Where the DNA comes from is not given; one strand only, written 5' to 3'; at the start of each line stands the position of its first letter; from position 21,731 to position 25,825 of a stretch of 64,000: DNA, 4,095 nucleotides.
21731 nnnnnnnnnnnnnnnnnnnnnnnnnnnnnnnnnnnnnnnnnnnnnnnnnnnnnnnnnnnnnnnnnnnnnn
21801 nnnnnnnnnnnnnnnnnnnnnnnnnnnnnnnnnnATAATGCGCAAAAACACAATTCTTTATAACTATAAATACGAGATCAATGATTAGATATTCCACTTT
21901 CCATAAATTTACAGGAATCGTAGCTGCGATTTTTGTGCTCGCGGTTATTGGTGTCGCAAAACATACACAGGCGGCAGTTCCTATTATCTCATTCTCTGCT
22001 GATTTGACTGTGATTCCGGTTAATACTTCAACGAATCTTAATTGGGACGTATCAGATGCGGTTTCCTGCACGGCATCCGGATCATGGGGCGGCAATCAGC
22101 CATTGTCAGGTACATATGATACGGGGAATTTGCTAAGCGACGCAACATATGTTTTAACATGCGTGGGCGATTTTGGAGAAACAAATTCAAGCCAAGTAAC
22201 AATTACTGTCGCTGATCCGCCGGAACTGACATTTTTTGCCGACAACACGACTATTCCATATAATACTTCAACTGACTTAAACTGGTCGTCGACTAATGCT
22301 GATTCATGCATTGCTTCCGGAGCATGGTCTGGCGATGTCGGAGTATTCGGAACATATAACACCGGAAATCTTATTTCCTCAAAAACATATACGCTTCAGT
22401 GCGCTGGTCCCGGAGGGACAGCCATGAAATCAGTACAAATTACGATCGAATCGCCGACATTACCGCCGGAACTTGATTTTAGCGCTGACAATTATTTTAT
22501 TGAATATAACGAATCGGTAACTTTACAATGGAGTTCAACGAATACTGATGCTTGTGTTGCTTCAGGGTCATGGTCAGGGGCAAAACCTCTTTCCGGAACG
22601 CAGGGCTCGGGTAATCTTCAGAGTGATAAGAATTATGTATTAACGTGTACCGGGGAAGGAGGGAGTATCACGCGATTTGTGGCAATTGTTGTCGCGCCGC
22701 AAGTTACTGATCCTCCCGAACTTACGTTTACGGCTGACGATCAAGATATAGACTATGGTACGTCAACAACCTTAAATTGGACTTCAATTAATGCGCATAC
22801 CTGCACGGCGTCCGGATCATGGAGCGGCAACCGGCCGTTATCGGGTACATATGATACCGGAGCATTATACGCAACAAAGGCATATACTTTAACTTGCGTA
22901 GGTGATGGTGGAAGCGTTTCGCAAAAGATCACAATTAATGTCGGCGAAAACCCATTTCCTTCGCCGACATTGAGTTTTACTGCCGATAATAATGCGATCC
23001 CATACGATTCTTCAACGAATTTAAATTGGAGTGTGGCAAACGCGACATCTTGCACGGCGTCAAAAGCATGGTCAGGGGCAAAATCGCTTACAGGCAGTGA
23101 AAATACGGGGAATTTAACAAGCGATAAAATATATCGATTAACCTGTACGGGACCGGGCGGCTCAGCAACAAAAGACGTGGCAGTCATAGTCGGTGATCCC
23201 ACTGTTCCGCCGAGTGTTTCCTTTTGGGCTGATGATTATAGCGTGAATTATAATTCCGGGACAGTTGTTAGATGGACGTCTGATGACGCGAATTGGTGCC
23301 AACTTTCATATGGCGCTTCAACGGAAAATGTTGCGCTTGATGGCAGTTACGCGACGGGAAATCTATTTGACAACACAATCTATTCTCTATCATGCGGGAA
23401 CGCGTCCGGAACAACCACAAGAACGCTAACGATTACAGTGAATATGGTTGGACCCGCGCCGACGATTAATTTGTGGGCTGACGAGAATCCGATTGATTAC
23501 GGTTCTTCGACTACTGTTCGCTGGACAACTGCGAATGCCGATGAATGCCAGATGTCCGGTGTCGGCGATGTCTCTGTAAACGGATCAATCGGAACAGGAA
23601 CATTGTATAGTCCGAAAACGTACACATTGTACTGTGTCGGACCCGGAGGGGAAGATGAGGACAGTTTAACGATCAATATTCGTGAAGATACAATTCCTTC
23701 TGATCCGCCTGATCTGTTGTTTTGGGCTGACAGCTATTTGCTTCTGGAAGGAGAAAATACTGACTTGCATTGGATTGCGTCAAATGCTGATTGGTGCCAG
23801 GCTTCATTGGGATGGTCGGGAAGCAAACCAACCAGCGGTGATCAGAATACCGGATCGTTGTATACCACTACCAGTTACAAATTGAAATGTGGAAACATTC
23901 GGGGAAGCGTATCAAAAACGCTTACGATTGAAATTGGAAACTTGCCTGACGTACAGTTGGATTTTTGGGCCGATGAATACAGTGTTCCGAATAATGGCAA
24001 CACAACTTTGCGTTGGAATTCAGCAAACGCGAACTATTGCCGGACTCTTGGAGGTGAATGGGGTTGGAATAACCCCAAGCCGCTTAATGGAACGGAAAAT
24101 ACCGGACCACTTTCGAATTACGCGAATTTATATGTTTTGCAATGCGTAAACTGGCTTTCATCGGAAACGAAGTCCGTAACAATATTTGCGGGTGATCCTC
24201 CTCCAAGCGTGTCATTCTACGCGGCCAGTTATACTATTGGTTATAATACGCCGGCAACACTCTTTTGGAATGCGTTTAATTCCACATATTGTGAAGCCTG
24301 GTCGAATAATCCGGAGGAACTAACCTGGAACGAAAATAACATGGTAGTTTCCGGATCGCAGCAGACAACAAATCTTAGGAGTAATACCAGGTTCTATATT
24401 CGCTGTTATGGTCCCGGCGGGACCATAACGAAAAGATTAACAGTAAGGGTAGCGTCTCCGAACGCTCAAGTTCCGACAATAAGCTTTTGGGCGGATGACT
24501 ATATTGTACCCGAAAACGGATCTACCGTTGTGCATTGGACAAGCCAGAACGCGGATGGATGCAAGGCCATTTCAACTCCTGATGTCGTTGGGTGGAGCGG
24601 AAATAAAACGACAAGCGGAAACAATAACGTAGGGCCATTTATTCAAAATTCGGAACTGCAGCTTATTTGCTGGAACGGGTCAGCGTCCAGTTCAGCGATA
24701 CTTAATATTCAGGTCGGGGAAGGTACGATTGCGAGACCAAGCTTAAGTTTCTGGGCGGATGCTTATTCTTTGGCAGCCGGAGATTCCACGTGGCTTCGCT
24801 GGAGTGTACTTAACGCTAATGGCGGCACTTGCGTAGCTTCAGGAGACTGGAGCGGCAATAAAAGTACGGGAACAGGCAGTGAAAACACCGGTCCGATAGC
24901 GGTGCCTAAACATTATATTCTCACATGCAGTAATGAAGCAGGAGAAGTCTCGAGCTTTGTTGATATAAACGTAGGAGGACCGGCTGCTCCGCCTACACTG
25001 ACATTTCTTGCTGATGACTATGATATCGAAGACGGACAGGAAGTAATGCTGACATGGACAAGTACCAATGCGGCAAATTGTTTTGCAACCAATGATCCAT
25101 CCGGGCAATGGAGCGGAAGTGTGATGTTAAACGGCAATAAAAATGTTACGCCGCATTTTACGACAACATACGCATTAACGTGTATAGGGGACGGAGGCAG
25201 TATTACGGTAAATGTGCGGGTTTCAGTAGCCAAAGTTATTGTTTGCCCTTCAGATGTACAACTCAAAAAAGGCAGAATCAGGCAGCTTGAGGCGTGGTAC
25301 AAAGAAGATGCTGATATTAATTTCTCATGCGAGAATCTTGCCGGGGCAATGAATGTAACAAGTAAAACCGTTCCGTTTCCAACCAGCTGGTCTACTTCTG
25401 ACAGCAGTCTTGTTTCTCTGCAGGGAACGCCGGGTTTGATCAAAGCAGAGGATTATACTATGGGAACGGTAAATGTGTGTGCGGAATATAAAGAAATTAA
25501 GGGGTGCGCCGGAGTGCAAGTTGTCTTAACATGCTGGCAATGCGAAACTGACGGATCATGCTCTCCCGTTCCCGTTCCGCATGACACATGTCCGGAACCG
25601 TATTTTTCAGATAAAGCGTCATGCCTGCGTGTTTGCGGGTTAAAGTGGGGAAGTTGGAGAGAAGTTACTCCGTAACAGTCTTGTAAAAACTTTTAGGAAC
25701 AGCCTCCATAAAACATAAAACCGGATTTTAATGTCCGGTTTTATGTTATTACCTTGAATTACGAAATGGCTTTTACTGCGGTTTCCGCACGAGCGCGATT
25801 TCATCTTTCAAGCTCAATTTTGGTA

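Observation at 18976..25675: Surface-protein module: LTD x3 + PKD secreted protein, small membrane protein, and a 1264-aa protein with 13 tandem Ig-like repeats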

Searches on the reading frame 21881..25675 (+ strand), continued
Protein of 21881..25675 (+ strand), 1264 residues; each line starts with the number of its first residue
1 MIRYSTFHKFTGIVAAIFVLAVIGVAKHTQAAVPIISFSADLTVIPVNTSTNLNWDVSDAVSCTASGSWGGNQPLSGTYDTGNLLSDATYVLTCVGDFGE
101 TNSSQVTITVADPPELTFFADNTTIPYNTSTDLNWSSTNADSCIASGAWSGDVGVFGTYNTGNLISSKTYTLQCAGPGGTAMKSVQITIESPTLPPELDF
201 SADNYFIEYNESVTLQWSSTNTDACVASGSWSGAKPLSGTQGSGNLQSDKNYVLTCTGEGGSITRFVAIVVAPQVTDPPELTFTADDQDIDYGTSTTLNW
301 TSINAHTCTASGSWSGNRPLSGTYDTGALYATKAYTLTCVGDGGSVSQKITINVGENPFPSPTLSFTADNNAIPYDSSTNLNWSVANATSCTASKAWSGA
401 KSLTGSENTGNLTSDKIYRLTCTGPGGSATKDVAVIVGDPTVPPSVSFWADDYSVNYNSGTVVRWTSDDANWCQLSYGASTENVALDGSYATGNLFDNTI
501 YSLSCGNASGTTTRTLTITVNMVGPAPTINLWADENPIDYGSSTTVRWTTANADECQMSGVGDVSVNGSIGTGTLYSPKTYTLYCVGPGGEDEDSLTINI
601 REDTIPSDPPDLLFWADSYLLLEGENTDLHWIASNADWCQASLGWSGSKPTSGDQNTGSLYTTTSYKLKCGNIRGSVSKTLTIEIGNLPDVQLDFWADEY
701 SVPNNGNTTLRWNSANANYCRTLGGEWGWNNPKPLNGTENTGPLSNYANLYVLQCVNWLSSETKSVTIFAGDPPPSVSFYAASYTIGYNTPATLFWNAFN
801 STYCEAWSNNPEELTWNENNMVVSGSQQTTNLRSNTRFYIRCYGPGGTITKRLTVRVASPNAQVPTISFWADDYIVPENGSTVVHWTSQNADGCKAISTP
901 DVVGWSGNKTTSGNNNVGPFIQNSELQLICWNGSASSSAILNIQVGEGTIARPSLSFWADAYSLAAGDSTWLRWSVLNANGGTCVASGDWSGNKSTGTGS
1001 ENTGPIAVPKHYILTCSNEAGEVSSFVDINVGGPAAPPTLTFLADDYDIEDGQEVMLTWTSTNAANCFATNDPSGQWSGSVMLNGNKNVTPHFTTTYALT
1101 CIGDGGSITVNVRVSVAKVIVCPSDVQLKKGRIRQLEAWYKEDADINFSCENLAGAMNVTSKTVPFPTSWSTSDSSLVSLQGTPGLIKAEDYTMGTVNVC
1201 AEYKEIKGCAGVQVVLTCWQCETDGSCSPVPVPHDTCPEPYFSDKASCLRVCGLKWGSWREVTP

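Call 68: search_protein_families(library=phrogs, proteins=[window:21881-25672:+], max_evalue=0.001)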
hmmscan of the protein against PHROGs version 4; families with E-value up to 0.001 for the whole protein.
window:21881-25672:+ (1264 aa): 2 families
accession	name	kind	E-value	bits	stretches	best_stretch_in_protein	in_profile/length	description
phrog_2155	-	head and packaging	9.4e-24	85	4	953-1117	859-1017/1193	virion structural protein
phrog_29022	-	head and packaging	1.4e-14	53.6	3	304-602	431-735/1883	virion structural protein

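Call 83: find_related_loci(query=A4, collection=viral_contigs, flank=3000)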
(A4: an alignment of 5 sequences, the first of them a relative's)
Query A4 (1264 aa) in viral_contigs; peptide patterns used: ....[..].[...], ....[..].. (x = any residue, [..] = any of these).
57 stretches matched a pattern, but none encodes a relative of the query by tblastn (E <= 1e-3).
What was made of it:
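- No relative was found in IMG/VR (call 83).
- Tried and rejected: Phage origin: rejected on gene context and on the absence of relatives in IMG/VR (calls 68, 83).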

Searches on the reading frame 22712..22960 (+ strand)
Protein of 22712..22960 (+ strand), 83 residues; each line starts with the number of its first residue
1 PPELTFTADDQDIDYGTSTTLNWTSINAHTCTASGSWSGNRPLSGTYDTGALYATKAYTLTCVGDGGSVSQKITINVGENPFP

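Call 11: search_solved_structures(query=A1, max_evalue=10, show_alignments=2)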
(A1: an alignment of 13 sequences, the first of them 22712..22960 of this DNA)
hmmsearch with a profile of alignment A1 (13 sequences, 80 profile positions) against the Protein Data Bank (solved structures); distinct sequences matched with E-value up to 10: 4.
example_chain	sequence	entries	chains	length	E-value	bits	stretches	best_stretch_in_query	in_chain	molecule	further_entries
2v5y_A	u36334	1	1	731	0.38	13.9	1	28-61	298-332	RECEPTOR-TYPE TYROSINE-PROTEIN PHOSPHATASE MU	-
8g4l_bm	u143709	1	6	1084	0.56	13.4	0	53-79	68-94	Titin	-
8dl1_A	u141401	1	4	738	0.77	12.9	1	20-50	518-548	Alpha amylase, catalytic domain protein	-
8dge_A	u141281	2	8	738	0.79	12.9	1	21-50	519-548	Alpha amylase, catalytic domain protein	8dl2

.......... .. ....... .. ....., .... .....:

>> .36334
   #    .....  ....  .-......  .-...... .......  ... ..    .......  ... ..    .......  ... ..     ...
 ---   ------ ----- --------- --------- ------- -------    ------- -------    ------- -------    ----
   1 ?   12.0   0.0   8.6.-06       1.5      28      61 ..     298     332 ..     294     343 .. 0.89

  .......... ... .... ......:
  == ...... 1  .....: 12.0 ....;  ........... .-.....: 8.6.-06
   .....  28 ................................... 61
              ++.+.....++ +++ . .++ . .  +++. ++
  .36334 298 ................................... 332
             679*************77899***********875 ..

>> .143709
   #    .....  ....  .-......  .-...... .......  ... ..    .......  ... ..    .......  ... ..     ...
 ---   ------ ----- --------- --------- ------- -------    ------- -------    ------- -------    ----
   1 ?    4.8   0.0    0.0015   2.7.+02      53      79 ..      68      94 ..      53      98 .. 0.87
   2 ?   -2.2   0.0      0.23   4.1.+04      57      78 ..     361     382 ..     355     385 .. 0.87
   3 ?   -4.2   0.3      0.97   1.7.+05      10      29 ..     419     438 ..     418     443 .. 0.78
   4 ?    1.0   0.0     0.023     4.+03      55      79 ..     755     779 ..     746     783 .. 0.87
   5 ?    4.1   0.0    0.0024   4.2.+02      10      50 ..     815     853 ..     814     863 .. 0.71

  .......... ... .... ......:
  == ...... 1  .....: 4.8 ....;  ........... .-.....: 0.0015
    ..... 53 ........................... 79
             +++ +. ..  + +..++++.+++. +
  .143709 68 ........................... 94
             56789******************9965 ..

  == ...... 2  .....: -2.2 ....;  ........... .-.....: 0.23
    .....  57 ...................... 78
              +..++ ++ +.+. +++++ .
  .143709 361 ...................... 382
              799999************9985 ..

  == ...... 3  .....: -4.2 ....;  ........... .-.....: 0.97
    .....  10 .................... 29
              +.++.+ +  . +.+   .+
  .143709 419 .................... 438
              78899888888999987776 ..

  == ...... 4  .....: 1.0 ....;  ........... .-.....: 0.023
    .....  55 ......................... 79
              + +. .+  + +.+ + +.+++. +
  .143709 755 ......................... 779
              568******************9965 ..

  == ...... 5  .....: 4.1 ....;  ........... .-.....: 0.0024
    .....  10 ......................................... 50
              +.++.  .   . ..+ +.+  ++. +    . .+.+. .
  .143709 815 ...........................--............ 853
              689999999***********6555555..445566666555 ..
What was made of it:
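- On PKD, Ig, fn3 or Big Pfam families, P3 repeat unit: A profile search of PDB sequences gave a best E of 0.38 (call 11).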

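Call 12: search_protein_families(library=pfam, alignment_id=A1, max_evalue=10)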
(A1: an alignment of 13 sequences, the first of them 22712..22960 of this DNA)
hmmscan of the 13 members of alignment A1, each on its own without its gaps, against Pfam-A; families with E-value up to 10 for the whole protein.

A. member 1, window:22712-22960:+ (83 aa): 0 families

B. families by the number of members that match (of 13 scanned): 3 families
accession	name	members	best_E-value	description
PF13895.12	Ig_2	1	0.0044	Immunoglobulin domain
PF17803.7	Cadherin_4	1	0.06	Bacterial cadherin-like domain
PF09136.16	Glucodextran_B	1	0.092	Glucodextranase, domain B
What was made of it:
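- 21977..25249 (+): 13 tandem Ig-like repeats (aa 33-1123, 80-90 aa each) joined by short Pro-rich linkers. No Pfam family matches (call 12).
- On PKD, Ig, fn3 or Big Pfam families, P3 repeat unit: Scanning the 13 units singly at E<=10 gave only one Ig_2 hit (E 0.0044) and two weaker stray hits (call 12).
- Closest known: Leptospira LigA/LigB. Different: The 13 main repeats of P3 are not Big_2 and match no Pfam family (call 12).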

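Call 30: predict_structure(alignment_id=A2)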
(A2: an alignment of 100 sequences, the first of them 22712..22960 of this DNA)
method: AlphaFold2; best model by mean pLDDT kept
length: 83 residues; sequences in the alignment: 100
mean_pLDDT: 97.0   pTM: 0.82
mean pLDDT of the five models: 97.0, 96.4, 95.2, 93.1, 92.1
residues with pLDDT >= 90: 80; 70-90: 3; 50-70: 0; < 50: 0
segments of 3 or more residues with pLDDT < 50: none
pLDDT, mean of each block of 10 residues (from residue 1): 97 97 98 98 98 98 98 97 82
secondary structure, 60 per line:
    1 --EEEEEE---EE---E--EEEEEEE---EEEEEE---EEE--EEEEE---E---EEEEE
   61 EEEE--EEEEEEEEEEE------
elements in order: E3-8 E20-26 E30-35 E39-41 E44-48 E56-64 E67-77
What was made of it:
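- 21977..25249 (+): AlphaFold model has pLDDT 97 with 7 strands (call 30).
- On Ig-like beta-sandwich fold, P3 repeat unit: pLDDT 97, 7 strands (call 30).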

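Call 34: fold_search(model_id=the predicted structure, library=pdb)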
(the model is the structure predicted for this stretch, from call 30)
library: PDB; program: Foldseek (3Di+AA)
matches with E <= 10: 1393; with E <= 0.001: 1
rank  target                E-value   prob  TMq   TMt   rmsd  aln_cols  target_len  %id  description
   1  1l0q_A                9.8e-04  1.00  0.69  0.18   3.4        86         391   19  Tandem YVTN beta-propeller and PKD domains from an archaeal surface layer protein (released 2002-11-06)
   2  2oxh_Y                3.5e-03  1.00  0.61  0.48   3.6        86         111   17  The SOXYZ Complex of Paracoccus Pantotrophus (released 2007-05-22)
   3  3tp4_B                5.3e-03  1.00  0.66  0.15   3.6        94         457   13  Crystal Structure of engineered protein at the resolution 1.98A, Northeast Structural Genomics Consortium Target OR128 (released 2011-10-05)
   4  2p9r_A                5.6e-03  1.00  0.60  0.51   4.7       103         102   11  Human alpha2-macroglogulin is composed of multiple domains, as predicted by homology with complement component C3 (released 2007-08-21)
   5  8cka_A                8.6e-03  1.00  0.65  0.14   3.6        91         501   22  Deinococcus radidurans HPI S-layer (released 2023-04-19)
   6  7wmp_A                9.5e-03  1.00  0.69  0.26   3.3        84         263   15  Tail structure of Helicobacter pylori bacteriophage KHP30 (released 2023-03-01)
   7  2oxg_D                9.5e-03  1.00  0.61  0.48   3.6        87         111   16  The SoxYZ Complex of Paracoccus pantotrophus (released 2007-05-22)
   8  1cdi                  9.5e-03  1.00  0.60  0.32   3.6        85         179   24  STRUCTURES OF AN HIV AND MHC BINDING FRAGMENT FROM HUMAN CD4 AS REFINED IN TWO CRYSTAL LATTICES (released 1994-04-30)
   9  2ox5_F                1.1e-02  1.00  0.61  0.47   3.6        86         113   17  The SoxYZ complex of Paracoccus pantotrophus (released 2007-05-22)
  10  2kzw_MODEL_1_A        1.1e-02  1.00  0.69  0.42   3.8        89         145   18  Solution NMR Structure of Q8PSA4 from Methanosarcina mazei, Northeast Structural Genomics Consortium Target Ma (released 2010-08-25)
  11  4tn9_A                1.2e-02  1.00  0.60  0.58   3.9        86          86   13  Crystal structure of Clostridium histolyticum ColG collagenase polycystic kidney disease-like domain at 1.4 Angstrom r (released 2015-03-11)
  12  3pe9_B                1.3e-02  1.00  0.55  0.53   4.5        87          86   11  Structures of Clostridium thermocellum CbhA fibronectin(III)-like modules (released 2011-11-23)
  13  2p9r_B                1.3e-02  1.00  0.51  0.46   4.3        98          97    6  Human alpha2-macroglogulin is composed of multiple domains, as predicted by homology with complement component C3 (released 2007-08-21)
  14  5du7_A                1.3e-02  0.99  0.47  0.16   5.4        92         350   17  Crystal structure of ldtMt2 at 1.79 Angstrom resolution (released 2016-09-28)
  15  5du7_C                1.4e-02  0.99  0.46  0.16   5.4        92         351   17  Crystal structure of ldtMt2 at 1.79 Angstrom resolution (released 2016-09-28)
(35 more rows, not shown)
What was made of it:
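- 21977..25249 (+): Foldseek matches PKD, Ig and S-layer domains (call 34).
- On Ig-like beta-sandwich fold, P3 repeat unit: Foldseek finds PKD of 1l0q at E 1e-3 (TM 0.69), plus ColG PKD, CD4, Dscam and HPI S-layer (call 34).
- Repeat fold: Ig-like, pLDDT 97 (calls 30, 34).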
